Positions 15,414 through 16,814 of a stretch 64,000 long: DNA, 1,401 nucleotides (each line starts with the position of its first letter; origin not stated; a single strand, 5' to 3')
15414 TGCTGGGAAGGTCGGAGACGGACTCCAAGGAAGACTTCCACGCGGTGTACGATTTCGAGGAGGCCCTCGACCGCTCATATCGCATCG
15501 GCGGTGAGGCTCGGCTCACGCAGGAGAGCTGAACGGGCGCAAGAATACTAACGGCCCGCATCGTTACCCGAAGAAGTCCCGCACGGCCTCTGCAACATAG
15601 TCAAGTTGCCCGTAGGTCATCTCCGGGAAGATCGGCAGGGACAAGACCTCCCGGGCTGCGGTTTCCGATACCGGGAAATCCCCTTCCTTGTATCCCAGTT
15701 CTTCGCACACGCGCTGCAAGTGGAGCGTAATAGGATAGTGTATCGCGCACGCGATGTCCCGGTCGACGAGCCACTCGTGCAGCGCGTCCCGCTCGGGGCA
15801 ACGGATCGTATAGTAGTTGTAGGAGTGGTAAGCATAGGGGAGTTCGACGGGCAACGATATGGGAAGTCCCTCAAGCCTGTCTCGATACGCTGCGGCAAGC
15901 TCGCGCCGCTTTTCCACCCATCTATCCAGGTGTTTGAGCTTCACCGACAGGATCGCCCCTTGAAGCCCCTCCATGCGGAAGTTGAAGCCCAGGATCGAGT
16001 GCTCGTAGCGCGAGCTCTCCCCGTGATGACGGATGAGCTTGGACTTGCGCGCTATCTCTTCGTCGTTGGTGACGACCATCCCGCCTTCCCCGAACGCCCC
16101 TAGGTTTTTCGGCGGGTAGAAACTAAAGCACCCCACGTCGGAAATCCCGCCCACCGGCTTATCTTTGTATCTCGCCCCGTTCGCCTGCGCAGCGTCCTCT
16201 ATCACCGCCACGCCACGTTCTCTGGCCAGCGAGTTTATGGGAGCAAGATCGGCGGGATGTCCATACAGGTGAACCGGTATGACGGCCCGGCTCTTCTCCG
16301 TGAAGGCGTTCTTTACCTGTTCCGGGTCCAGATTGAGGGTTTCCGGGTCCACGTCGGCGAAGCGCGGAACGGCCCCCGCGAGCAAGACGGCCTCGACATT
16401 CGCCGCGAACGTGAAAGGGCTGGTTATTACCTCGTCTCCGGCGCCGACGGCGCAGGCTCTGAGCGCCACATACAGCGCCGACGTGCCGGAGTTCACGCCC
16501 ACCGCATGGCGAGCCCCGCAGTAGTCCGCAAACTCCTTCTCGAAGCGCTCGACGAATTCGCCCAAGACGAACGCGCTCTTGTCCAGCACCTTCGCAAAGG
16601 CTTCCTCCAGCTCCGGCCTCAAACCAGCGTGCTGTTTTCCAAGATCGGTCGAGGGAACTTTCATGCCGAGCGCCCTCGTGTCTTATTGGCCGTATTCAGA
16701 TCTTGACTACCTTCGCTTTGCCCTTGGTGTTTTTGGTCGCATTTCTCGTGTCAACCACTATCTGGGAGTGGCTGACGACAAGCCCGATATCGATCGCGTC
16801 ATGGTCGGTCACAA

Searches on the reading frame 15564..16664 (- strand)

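Call 25: search_protein_families(library=pfam, proteins=[window:15564-16664:-], max_evalue=0.001)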
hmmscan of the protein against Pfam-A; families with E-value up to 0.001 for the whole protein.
window:15564-16664:- (366 aa): 5 families
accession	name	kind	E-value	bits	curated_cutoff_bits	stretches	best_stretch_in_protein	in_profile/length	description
PF01041.23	DegT_DnrJ_EryC1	-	1.2e-118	396.9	19.8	1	18-362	6-360/360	DegT/DnrJ/EryC1/StrS aminotransferase family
PF01212.27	Beta_elim_lyase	-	1.2e-05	25.2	27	1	38-219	34-231/288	Beta-eliminating lyase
PF00155.27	Aminotran_1_2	-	1.5e-05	24.8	19.7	1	39-127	45-143/361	Aminotransferase class I and II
PF00266.25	Aminotran_5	-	0.00072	19.1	21.5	1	38-168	45-186/371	Aminotransferase class-V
PF01053.26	Cys_Met_Meta_PP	-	0.00076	18.6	27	0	39-207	55-221/381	Cys/Met metabolism PLP-dependent enzyme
